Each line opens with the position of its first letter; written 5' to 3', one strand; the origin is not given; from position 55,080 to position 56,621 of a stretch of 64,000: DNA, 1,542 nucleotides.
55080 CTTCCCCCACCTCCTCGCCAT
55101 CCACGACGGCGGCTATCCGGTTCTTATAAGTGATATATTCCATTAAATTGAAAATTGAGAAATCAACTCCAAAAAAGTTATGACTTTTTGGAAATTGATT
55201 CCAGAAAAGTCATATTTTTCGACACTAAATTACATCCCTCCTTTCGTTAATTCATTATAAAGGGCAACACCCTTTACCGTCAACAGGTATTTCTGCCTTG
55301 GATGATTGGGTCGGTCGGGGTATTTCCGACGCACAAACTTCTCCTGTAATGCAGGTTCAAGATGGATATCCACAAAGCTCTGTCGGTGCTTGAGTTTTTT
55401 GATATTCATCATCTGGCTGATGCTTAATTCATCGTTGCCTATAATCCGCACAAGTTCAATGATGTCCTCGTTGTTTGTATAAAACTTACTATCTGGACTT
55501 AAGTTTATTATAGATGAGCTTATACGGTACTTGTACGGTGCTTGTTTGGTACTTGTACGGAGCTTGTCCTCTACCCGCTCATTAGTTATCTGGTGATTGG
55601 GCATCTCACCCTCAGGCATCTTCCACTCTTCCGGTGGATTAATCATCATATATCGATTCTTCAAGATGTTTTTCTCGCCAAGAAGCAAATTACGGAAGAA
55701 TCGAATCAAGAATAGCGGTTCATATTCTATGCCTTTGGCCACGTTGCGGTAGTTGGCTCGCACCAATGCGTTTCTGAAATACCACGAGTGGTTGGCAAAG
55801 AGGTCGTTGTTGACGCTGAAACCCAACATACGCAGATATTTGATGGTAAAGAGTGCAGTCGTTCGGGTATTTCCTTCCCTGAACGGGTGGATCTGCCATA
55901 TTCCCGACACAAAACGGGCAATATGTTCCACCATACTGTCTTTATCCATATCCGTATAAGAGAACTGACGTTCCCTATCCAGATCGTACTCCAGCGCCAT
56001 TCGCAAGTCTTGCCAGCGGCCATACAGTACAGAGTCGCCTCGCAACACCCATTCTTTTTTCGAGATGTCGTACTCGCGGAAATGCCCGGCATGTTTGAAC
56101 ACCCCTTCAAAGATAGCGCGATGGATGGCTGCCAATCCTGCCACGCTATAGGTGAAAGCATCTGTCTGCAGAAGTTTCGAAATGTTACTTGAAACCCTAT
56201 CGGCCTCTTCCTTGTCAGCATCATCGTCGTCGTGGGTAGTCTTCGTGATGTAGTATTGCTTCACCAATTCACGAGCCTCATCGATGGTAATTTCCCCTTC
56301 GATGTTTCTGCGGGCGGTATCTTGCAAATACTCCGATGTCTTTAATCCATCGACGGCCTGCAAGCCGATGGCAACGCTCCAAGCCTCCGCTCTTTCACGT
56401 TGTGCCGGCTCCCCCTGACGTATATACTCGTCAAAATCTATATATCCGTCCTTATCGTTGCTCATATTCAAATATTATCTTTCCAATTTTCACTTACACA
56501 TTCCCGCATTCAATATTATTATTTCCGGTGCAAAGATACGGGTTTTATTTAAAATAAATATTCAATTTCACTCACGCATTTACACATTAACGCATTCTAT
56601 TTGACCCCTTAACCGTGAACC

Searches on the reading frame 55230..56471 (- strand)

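Call 3: search_protein_families(library=pfam, proteins=[window:55230-56471:-], max_evalue=0.1)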
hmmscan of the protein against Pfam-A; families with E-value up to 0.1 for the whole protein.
window:55230-56471:- (413 aa): 3 families
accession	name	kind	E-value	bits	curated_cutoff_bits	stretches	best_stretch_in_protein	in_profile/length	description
PF21247.3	Fic-like_C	-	4.2e-18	65.4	27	1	335-398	1-64/64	Filamentation induced by cAMP protein Fic-like, C-terminal domain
PF02661.23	Fic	-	5.6e-13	50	24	1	111-213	5-93/93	Fic/DOC family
PF18495.6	VbhA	-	0.0082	16.5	25.9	1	27-72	1-46/47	Antitoxin VbhA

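Call 4: search_protein_families(library=ncbifam, proteins=[window:55230-56471:-], max_evalue=0.1)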
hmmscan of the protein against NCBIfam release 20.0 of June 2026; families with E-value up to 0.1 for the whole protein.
window:55230-56471:- (413 aa): 5 families
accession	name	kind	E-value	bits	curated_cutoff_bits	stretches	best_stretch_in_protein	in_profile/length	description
NF007672.0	PRK10347.1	equivalog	5.2e-09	36.1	181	1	110-230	56-170/200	putative adenosine monophosphate-protein transferase Fic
NF046029.1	ProtAdlyltaseNmFic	equivalog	3.8e-08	33.2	230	1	108-208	27-110/177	protein adenylyltransferase Fic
NF045983.1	ProtAdnltaseVbhT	equivalog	2.3e-07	30.3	800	1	113-226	59-166/419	type II toxin-antitoxin system protein adenylyltransferase VbhT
TIGR02613.1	mob_myst_B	hypoth_equivalog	3.4e-05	23.8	124.4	1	69-213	11-141/186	mobile mystery protein B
TIGR01550.1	DOC_P1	subfamily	0.0082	16.3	38.65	1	176-222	46-93/122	type II toxin-antitoxin system death-on-curing family toxin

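Call 6: search_protein_families(library=phrogs, proteins=[window:55230-56471:-], max_evalue=0.01)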
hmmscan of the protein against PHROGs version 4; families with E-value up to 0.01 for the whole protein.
window:55230-56471:- (413 aa): 4 families
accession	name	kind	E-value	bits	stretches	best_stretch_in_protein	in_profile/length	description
phrog_12747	-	unknown function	1.6e-50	172.6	1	38-267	3-210/211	-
phrog_577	-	moron, auxiliary metabolic gene and host takeover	5.7e-05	24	1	176-223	48-95/128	Doc-like toxin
phrog_23170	-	unknown function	0.00043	21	1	113-210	47-140/191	-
phrog_11900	-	unknown function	0.0021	18.6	1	56-212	23-174/230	-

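Call 7: search_protein_families(library=padloc, proteins=[window:55230-56471:-], max_evalue=0.01)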
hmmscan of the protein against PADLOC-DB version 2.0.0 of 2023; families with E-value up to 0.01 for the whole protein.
window:55230-56471:- (413 aa): 9 families
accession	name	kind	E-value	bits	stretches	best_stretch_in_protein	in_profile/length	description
PDLC05078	PDC-S72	-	2.2e-123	410.1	1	12-361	5-343/377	-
PDLC04838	PDC-S04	-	6.1e-27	92.8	1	80-240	34-187/209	-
PDLC04839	PDC-S04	-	3.1e-15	54.4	1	80-209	32-155/205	-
PDLC04842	PDC-S04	-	2e-09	35.5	1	87-207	21-124/202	-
PDLC04841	PDC-S04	-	7.9e-08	30.3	1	32-208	66-223/292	-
PDLC03963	SoFic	-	0.00039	17.9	1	57-215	67-214/361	-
PDLC04836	PDC-S04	-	0.0043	14.3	1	176-208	150-182/244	-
PDLC04837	PDC-S04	-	0.008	13.5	0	177-212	147-182/234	-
PDLC04840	PDC-S04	-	0.0083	13.9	0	174-215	135-175/227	-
